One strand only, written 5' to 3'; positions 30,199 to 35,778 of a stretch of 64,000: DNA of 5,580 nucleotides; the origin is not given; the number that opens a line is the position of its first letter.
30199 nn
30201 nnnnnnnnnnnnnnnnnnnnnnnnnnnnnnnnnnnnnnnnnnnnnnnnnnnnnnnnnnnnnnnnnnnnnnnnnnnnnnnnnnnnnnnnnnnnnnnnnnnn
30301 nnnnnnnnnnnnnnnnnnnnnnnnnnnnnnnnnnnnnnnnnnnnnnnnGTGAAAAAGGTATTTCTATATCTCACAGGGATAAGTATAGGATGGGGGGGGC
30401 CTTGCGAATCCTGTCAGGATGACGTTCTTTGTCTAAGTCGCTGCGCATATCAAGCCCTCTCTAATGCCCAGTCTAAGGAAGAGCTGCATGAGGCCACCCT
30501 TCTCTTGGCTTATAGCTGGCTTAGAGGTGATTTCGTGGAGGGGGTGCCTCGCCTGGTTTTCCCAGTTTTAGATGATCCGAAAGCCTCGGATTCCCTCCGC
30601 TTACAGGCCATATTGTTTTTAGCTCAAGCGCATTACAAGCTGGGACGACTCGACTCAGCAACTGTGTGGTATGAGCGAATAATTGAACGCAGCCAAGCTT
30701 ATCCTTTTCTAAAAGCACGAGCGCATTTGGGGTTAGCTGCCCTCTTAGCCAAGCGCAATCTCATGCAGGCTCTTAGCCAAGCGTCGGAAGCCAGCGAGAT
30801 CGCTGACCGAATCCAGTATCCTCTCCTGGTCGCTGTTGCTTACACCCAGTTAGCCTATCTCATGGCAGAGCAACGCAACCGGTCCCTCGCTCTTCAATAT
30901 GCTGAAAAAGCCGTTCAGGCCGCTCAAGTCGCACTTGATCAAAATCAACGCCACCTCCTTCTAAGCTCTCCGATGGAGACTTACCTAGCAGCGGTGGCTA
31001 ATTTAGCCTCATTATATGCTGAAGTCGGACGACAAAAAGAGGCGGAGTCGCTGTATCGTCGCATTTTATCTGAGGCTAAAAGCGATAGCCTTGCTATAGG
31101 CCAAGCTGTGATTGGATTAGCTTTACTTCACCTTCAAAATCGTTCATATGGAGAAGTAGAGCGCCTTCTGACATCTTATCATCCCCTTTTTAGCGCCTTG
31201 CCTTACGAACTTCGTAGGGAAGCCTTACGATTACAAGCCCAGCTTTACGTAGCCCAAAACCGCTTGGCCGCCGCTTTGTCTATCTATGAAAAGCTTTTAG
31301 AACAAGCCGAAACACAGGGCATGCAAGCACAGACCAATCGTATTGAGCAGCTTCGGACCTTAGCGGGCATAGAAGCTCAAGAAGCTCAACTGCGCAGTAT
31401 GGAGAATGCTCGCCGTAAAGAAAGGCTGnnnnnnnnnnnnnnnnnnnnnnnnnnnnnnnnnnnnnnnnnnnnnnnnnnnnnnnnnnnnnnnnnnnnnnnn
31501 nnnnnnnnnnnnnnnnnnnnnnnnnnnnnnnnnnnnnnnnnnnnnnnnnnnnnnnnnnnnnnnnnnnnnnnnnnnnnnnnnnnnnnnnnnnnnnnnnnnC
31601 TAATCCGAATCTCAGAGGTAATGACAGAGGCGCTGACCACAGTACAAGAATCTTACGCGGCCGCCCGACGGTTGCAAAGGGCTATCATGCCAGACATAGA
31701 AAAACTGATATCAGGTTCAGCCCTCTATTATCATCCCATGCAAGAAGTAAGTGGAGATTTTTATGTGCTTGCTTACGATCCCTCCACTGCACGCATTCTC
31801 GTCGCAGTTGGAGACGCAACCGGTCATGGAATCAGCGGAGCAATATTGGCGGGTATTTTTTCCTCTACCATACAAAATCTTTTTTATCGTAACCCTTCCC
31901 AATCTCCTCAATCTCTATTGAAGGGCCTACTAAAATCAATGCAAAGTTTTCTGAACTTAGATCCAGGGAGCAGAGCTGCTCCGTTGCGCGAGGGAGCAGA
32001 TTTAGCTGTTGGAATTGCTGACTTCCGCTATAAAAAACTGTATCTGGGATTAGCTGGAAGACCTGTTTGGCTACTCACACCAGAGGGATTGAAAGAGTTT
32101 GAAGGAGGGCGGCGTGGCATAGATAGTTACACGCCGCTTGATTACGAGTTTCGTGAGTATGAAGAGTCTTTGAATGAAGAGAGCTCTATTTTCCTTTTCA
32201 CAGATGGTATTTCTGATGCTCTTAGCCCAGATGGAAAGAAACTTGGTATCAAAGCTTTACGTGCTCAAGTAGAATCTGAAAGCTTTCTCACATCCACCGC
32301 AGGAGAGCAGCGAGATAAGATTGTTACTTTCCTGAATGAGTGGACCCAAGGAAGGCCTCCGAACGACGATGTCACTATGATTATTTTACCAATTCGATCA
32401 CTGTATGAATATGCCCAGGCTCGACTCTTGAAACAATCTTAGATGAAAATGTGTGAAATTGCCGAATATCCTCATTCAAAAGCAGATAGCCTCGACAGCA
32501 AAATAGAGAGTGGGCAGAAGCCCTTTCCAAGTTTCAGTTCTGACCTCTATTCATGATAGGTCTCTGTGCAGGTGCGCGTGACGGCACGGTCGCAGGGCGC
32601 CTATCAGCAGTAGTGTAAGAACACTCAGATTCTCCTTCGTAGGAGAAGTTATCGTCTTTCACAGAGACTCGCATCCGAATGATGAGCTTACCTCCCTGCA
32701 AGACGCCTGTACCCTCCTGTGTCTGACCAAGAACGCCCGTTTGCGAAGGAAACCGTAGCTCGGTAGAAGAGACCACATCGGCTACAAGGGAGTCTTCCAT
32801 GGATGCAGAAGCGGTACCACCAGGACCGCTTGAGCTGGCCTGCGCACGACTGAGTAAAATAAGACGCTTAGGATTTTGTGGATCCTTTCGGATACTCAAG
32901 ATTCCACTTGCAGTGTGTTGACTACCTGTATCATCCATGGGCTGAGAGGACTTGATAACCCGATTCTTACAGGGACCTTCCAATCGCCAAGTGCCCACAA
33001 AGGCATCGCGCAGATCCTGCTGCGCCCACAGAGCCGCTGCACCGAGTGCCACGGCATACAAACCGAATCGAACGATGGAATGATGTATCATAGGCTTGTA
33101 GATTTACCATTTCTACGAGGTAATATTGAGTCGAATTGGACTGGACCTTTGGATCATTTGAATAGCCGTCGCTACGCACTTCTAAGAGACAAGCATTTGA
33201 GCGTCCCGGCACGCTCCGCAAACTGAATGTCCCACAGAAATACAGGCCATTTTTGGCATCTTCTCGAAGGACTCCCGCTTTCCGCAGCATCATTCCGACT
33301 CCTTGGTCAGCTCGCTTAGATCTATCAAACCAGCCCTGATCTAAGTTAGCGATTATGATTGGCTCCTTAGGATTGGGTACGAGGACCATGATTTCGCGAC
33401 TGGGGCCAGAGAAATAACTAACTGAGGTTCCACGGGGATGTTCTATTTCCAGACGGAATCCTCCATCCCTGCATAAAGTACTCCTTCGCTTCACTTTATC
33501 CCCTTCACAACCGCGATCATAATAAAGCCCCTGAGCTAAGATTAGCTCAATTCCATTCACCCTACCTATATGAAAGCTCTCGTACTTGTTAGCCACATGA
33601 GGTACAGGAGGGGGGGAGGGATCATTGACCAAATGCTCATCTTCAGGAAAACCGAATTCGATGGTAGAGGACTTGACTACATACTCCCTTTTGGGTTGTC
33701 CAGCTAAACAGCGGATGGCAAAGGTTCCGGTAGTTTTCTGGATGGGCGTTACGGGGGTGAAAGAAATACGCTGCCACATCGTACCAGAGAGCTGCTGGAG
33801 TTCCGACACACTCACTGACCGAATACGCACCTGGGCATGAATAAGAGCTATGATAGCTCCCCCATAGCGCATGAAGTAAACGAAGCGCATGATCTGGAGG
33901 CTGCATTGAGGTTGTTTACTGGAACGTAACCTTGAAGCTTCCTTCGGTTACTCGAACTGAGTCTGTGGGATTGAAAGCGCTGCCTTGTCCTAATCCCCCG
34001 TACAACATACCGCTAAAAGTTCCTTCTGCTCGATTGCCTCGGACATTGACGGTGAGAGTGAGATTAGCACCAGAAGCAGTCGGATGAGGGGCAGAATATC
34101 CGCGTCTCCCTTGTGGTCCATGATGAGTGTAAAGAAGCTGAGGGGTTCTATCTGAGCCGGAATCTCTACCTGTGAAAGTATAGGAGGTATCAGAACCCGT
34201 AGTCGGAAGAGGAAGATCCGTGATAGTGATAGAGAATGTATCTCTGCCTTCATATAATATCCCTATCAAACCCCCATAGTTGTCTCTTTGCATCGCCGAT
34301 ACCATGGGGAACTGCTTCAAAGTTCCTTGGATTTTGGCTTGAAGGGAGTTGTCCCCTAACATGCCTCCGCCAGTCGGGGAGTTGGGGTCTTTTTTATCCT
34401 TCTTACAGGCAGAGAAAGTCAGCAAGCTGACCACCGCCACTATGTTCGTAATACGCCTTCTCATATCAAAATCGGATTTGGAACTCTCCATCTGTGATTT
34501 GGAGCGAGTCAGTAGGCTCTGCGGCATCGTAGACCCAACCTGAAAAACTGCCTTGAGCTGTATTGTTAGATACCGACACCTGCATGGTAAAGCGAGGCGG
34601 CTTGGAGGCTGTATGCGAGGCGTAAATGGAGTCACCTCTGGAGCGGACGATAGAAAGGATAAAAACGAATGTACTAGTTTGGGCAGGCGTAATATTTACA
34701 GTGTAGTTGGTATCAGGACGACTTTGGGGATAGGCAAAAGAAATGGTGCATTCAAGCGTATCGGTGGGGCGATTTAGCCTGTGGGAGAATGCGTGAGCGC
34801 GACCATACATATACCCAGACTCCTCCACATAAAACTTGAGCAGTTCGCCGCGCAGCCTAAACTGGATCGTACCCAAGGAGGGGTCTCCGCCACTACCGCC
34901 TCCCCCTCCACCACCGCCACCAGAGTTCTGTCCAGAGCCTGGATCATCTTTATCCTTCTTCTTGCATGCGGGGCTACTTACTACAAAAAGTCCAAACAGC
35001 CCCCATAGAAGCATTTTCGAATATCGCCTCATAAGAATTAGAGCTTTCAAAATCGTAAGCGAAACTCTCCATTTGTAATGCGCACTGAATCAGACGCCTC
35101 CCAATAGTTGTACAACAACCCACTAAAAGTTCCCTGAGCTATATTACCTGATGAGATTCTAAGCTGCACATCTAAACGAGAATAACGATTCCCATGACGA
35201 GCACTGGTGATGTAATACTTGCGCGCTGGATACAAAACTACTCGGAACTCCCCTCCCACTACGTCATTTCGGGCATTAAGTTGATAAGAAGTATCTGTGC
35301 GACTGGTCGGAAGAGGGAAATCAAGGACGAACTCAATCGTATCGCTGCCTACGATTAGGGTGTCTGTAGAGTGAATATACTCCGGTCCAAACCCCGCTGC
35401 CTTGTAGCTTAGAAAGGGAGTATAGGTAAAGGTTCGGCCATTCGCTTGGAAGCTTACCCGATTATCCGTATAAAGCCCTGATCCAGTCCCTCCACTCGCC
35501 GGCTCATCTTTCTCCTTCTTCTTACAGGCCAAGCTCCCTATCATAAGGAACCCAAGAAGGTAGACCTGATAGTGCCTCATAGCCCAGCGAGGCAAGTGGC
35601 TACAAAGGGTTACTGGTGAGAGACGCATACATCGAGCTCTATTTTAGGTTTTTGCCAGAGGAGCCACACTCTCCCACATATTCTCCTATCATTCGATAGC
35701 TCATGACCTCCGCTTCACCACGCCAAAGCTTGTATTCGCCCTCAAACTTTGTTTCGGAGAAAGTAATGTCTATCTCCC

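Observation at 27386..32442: TonB-dependent receptor translationally coupled to a TPR-TM-PP2C/SpoIIE phosphatase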

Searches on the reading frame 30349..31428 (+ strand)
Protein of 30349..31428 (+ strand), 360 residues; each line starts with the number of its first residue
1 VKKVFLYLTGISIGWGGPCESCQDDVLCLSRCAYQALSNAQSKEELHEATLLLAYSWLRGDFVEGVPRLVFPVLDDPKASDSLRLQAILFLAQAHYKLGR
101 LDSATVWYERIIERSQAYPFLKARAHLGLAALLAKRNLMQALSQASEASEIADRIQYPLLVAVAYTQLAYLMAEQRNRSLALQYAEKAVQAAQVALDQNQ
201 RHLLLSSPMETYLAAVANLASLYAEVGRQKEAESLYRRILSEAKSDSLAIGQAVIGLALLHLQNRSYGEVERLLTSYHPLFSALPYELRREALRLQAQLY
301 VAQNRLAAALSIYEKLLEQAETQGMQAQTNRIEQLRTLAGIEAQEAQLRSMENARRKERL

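Call 79: search_protein_representatives(protein=window:30349-31428:+)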
Query: 360 residues. Proteins with E-value up to 0.001 (for the whole library): 631; up to 1e-10: 54; up to 1e-30: 8. The best 150 are listed.
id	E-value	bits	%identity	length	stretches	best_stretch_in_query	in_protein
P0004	4.3e-121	420.5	58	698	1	9-359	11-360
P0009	3.1e-77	276.4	47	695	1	17-360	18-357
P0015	2.7e-72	260.2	43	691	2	13-360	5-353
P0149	3.0e-70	253.4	43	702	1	17-360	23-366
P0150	5.0e-63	229.7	40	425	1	15-359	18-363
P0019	9.4e-56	205.8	47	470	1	76-360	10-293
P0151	1.1e-42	162.9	33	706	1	17-359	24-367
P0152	3.3e-41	158.1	35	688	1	13-360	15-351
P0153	1.1e-28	116.9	35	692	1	57-359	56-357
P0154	3.2e-27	112.1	36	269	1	12-274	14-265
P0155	1.1e-21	93.9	47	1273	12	181-241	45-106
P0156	1.4e-20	90.3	27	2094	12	79-171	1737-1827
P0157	1.7e-20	90.0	27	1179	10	215-325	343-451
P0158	2.2e-20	89.7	49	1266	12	212-242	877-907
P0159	5.0e-19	85.2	45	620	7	212-273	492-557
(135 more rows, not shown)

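Call 80: find_encoding_contigs(protein=P0153, flank=5000, max_places=2)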
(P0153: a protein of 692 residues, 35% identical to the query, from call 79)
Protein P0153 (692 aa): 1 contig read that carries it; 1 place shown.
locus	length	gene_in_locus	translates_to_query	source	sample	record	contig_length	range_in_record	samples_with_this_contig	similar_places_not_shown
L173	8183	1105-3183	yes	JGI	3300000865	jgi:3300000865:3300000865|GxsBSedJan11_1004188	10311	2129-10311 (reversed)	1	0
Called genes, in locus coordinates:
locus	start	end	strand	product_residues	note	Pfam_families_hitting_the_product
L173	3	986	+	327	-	?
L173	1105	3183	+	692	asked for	PF07719:TPR_2 (faint), PF13181:TPR_8 (faint), PF13424:TPR_12, PF07228:SpoIIE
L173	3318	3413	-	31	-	-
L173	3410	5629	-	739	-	-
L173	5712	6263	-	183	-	PF13715:CarbopepD_reg_2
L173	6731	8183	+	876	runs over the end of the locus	PF17900:Peptidase_M1_N, PF01433:Peptidase_M1, PF13646:HEAT_2 (faint)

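Call 87: find_encoding_contigs(protein=P0149, flank=5000, max_places=2)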
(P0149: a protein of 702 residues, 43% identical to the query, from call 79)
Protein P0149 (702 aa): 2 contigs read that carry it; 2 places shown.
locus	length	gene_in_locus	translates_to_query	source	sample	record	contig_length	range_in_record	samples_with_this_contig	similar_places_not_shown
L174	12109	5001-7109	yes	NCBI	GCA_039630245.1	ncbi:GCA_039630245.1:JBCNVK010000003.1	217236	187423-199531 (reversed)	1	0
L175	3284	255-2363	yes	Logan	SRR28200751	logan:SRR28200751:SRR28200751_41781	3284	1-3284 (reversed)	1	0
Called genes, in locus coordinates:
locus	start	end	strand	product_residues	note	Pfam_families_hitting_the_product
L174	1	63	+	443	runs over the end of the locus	-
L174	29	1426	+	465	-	PF01266:DAO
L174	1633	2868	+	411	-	PF13354:Beta-lactamase2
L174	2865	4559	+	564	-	PF02518:HATPase_c (faint), PF13589:HATPase_c_3 (weak), PF01119:DNA_mis_repair, PF08676:MutL_C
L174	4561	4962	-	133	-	PF01878:EVE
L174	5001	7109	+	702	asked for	PF13424:TPR_12 (faint), PF07228:SpoIIE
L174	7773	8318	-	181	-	PF08712:Nfu_N, PF01106:NifU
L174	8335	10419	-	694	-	PF00378:ECH_1, PF16113:ECH_2, PF02737:3HCDH_N, PF00725:3HCDH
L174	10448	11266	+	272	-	PF13174:TPR_6 (faint), PF13428:TPR_14 (faint), PF13525:YfiO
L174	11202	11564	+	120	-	-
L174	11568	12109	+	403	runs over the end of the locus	PF02441:Flavoprotein, PF04127:DFP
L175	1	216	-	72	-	?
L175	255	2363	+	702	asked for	PF13424:TPR_12 (faint), PF07228:SpoIIE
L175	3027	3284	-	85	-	?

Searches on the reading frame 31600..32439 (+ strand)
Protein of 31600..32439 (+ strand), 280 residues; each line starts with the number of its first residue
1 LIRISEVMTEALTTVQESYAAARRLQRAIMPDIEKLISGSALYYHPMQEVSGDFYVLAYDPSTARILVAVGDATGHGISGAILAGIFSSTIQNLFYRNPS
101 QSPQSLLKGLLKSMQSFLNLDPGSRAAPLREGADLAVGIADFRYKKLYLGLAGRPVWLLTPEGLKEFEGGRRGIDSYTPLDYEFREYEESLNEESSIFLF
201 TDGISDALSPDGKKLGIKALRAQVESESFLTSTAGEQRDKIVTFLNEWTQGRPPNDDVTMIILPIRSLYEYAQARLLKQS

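Call 83: search_solved_structures(query=window:31600-32439:+, max_evalue=0.00001, show_alignments=2)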
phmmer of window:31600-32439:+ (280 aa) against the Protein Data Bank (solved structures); distinct sequences matched with E-value up to 0.00001: 1.
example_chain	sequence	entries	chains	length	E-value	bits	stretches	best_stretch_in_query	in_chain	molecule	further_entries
6k4e_A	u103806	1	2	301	2.7e-14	56.7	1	8-261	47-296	Putative serine phosphatase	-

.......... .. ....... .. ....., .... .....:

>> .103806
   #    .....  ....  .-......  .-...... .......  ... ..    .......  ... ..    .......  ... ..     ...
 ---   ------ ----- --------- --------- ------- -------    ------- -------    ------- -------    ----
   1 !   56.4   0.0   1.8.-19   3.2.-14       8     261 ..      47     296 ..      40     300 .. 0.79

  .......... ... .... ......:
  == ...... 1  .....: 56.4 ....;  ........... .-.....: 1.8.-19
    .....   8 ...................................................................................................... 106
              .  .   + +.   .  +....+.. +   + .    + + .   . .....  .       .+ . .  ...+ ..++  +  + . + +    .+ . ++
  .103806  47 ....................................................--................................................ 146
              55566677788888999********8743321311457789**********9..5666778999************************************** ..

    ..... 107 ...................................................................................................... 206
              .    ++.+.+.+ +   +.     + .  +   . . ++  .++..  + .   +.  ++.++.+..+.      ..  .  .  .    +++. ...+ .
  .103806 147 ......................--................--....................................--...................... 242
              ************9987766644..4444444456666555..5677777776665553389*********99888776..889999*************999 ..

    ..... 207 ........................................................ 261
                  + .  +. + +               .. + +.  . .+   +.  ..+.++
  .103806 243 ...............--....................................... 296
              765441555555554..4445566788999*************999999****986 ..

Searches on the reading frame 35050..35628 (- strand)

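Call 33: search_protein_families(library=pfam, proteins=[window:35050-35628:-], max_evalue=0.001)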
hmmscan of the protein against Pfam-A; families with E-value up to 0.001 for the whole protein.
window:35050-35628:- (193 aa): 1 family
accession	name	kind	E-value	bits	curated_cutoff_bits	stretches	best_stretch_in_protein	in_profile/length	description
PF16428.10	DUF5025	-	0.00022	21.9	26.8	1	153-192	118-158/158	Domain of unknown function (DUF5025)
